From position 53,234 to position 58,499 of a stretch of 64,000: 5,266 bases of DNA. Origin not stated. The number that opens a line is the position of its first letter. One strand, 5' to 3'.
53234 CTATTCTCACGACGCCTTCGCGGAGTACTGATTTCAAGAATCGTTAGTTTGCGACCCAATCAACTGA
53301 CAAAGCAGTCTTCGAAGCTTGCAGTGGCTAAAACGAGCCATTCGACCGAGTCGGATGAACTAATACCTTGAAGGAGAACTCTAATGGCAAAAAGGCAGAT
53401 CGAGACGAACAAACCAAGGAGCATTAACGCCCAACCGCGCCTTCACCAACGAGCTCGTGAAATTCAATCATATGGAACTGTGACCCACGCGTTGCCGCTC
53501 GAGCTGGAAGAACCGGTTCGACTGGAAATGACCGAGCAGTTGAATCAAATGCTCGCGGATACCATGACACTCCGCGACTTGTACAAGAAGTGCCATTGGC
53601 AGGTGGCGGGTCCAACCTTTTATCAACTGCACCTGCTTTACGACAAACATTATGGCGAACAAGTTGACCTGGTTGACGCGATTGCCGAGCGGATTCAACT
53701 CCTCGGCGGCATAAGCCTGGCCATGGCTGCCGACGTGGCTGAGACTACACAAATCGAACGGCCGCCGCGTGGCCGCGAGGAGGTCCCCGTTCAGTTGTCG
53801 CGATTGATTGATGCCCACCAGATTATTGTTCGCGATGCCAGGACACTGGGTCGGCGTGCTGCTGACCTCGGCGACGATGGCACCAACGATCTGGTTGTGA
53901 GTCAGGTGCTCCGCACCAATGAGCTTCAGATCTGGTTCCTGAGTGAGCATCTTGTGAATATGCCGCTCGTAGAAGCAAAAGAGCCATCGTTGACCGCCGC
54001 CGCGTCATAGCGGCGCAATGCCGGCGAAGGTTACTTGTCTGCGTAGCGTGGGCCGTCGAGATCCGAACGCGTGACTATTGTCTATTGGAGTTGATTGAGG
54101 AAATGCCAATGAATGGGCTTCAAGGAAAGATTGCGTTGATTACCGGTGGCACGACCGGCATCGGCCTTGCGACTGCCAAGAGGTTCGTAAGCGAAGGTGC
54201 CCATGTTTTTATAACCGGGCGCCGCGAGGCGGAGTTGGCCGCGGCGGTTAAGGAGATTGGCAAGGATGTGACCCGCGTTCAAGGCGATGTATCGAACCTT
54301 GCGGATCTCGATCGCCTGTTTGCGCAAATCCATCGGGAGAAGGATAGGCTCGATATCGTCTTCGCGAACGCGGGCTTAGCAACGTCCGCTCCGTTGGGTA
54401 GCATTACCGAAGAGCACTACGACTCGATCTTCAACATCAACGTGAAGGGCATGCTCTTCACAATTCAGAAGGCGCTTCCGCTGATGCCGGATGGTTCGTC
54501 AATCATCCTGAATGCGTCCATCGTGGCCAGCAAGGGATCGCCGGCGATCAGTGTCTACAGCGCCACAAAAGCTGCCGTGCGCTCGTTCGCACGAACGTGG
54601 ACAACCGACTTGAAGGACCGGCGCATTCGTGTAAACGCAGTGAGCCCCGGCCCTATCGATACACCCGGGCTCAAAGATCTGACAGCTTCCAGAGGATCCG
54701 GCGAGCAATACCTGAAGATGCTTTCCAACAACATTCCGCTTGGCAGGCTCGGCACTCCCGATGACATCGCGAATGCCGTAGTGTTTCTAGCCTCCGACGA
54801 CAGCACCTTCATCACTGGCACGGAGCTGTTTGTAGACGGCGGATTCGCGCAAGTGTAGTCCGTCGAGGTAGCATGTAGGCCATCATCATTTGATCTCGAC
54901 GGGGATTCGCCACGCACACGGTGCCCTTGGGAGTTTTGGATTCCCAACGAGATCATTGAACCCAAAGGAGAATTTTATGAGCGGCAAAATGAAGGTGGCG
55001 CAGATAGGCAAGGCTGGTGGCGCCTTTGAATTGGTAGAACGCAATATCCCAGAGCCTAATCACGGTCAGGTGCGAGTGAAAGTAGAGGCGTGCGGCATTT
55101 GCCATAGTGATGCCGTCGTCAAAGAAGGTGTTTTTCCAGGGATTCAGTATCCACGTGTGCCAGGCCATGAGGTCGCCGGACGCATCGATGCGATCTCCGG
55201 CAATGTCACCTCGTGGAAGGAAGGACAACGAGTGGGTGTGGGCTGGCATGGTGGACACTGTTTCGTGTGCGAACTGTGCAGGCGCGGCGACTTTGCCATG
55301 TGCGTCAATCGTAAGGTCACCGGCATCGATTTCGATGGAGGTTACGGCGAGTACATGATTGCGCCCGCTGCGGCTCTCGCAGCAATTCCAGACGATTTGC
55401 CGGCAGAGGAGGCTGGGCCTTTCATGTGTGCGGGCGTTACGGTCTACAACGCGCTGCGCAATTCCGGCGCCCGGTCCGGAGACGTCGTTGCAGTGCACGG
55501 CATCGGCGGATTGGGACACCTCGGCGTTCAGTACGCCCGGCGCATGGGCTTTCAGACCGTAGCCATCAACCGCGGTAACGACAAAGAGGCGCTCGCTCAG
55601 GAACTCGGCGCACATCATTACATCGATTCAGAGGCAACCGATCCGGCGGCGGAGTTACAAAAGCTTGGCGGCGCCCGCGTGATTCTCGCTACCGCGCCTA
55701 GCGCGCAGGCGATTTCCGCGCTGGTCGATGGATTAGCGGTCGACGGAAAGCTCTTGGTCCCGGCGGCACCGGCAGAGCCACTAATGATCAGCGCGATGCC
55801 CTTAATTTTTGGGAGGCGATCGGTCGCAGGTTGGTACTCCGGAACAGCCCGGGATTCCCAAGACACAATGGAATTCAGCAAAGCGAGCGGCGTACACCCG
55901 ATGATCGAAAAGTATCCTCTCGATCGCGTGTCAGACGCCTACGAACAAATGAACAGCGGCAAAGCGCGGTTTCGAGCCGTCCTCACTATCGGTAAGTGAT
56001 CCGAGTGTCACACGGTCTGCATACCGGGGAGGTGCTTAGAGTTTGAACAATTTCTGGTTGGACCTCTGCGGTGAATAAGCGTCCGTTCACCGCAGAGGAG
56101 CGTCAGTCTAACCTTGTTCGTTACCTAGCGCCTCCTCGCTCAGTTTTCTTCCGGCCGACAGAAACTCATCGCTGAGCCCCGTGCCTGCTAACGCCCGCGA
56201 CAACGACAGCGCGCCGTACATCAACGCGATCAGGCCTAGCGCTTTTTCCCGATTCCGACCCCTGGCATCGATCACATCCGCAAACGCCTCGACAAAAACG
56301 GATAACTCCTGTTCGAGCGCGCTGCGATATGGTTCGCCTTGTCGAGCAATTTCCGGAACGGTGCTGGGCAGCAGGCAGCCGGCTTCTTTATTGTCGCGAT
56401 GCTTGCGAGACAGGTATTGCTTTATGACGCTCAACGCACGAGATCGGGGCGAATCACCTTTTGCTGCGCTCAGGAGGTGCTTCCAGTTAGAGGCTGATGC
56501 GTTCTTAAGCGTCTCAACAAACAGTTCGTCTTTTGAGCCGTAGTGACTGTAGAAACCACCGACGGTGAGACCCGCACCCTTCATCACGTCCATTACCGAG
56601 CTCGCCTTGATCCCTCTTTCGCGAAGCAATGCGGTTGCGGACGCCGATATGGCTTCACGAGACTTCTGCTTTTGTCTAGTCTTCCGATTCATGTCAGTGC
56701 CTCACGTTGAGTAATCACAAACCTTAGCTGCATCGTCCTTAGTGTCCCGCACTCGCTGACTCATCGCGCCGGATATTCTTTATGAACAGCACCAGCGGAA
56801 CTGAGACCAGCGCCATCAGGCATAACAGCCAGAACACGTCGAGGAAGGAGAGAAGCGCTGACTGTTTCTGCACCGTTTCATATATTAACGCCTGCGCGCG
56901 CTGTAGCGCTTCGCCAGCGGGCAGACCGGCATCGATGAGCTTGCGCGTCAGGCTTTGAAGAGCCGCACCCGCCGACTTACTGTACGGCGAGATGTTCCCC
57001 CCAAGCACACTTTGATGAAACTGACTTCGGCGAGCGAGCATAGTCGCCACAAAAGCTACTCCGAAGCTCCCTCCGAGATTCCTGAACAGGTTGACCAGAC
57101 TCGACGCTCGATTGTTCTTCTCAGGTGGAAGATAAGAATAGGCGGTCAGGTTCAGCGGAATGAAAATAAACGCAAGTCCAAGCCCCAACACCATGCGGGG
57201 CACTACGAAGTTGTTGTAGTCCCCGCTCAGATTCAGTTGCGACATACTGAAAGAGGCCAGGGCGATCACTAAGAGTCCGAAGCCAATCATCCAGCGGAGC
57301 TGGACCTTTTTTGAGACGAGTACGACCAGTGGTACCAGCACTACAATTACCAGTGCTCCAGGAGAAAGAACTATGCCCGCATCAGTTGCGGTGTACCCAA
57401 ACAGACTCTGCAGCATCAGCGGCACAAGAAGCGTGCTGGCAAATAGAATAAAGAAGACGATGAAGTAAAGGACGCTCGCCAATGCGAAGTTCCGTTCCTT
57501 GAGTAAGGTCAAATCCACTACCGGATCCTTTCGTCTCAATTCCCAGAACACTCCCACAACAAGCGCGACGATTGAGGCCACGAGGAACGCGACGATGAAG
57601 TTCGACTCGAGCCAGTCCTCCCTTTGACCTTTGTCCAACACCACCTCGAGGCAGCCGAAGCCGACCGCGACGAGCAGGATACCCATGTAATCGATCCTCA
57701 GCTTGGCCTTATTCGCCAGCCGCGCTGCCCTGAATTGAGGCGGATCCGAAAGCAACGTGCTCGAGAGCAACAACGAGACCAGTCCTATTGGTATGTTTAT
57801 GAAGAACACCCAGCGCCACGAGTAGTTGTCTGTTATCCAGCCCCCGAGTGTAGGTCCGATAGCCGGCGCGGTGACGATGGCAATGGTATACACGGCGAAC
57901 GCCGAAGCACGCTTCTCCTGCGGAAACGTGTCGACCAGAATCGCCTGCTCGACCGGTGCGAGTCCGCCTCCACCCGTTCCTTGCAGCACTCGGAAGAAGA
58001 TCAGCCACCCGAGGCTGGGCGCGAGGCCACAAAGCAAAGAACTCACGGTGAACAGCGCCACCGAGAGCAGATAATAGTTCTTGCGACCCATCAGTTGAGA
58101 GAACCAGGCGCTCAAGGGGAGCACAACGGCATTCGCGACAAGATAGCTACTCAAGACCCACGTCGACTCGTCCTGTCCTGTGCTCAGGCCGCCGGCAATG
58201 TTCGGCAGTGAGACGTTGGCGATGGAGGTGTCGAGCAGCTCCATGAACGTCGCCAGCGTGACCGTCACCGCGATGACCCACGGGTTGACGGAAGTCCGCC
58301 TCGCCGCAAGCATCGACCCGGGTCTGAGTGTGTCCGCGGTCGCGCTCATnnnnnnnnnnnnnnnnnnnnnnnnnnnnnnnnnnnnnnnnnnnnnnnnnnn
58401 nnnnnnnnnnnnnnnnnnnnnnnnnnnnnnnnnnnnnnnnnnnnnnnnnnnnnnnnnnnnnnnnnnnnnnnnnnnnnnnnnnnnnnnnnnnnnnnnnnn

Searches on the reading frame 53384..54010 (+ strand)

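Call 101: search_protein_families(library=pfam, proteins=[window:53384-54010:+], max_evalue=0.01)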
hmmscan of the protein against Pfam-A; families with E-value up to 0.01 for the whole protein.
window:53384-54010:+ (208 aa): 1 family
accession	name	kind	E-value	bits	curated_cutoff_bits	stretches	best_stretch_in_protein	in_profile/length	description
PF00210.30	Ferritin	-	7.5e-27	94.4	24.5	1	51-195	2-141/142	Ferritin-like domain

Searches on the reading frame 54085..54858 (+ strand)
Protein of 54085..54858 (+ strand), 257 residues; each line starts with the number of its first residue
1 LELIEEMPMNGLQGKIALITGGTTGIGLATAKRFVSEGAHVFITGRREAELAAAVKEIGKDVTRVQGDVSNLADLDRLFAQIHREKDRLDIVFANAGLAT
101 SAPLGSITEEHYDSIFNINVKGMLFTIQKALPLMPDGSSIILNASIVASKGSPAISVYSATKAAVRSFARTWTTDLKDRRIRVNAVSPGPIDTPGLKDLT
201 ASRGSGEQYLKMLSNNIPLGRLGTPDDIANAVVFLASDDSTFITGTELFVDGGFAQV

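Call 101: search_protein_families(library=pfam, proteins=[window:54085-54858:+], max_evalue=0.01)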
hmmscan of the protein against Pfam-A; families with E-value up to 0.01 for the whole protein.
window:54085-54858:+ (257 aa): 11 families
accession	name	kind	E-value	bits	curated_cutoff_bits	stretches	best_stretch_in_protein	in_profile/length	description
PF13561.12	adh_short_C2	-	2.7e-65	220.7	27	1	24-254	6-235/236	Enoyl-(Acyl carrier protein) reductase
PF00106.31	adh_short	-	1.6e-49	168.5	26.6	1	15-201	1-192/195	short chain dehydrogenase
PF08659.16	KR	-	1.9e-18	67.5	22.6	1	18-173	4-164/180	KR domain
PF23441.1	SDR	-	7e-12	45.7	27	1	12-254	5-255/258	SDR-like rossmann domain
PF01370.27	Epimerase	-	0.00015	21.7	20.9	1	17-82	1-63/240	NAD dependent epimerase/dehydratase family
PF08643.16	DUF1776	-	0.00042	20.3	25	1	100-193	104-201/294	Fungal family of unknown function (DUF1776)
PF16363.11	GDP_Man_Dehyd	-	0.0018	18.2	27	1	18-83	1-75/332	GDP-mannose 4,6 dehydratase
PF13460.12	NAD_binding_10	-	0.0023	18.3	27.2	1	21-96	1-68/184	NAD(P)H-binding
PF10814.13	CwsA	-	0.0054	17.5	26.7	1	19-96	21-97/134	Cell wall synthesis protein CwsA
PF22882.2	GT-D-like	-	0.0066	16.2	27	1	37-99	125-184/210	GT-D fold-like domain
PF03807.23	F420_oxidored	-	0.0075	17.3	21.6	0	15-65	1-51/94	NADP oxidoreductase coenzyme F420-dependent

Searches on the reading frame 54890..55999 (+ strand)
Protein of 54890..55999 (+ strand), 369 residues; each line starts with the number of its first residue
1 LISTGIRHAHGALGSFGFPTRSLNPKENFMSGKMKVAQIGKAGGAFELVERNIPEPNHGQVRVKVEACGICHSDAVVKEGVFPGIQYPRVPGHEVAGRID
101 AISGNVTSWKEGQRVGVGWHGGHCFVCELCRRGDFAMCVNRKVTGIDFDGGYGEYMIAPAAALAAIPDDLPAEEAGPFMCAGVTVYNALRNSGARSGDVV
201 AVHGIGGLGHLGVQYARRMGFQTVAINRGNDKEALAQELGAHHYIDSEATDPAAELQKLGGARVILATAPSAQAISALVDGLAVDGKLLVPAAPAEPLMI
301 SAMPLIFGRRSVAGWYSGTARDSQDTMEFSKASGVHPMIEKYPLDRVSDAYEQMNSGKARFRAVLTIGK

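Call 101: search_protein_families(library=pfam, proteins=[window:54890-55999:+], max_evalue=0.01)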
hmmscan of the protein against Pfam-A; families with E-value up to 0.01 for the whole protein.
window:54890-55999:+ (369 aa): 3 families
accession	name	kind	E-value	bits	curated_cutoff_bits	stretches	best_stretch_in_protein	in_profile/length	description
PF08240.17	ADH_N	-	2.4e-27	95.7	23.5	1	58-168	2-104/104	Alcohol dehydrogenase GroES-like domain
PF00107.32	ADH_zinc_N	-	8.6e-20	71.4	31.8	1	207-329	1-126/129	Zinc-binding dehydrogenase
PF13602.12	ADH_zinc_N_2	-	1.1e-06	30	27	1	239-360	1-129/134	Zinc-binding dehydrogenase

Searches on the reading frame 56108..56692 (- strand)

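Call 101: search_protein_families(library=pfam, proteins=[window:56108-56692:-], max_evalue=0.01)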
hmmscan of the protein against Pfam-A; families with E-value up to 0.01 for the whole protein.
window:56108-56692:- (194 aa): 2 families
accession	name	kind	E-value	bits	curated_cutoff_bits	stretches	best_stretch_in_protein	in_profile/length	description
PF00440.29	TetR_N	-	2.9e-10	40.2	24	1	17-60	3-46/47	Bacterial regulatory proteins, tetR family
PF16925.10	TetR_C_13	-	0.00069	20.4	27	1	87-143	6-62/109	Tetracyclin repressor-like, C-terminal domain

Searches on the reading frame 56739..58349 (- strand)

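Call 49: search_protein_families(library=pfam, proteins=[window:56739-58349:-], max_evalue=0.00001)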
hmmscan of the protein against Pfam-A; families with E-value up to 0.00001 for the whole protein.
window:56739-58349:- (536 aa): 3 families
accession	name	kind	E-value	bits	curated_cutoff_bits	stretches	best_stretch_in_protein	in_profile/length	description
PF07690.21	MFS_1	-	5.3e-58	197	33.4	1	31-430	2-346/347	Major Facilitator Superfamily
PF00083.30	Sugar_tr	-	1.2e-09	38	22.3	1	58-202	39-193/452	Sugar (and other) transporter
PF06609.19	TRI12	-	1.5e-07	30.7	23.2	1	32-375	54-403/599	Fungal trichothecene efflux pump (TRI12)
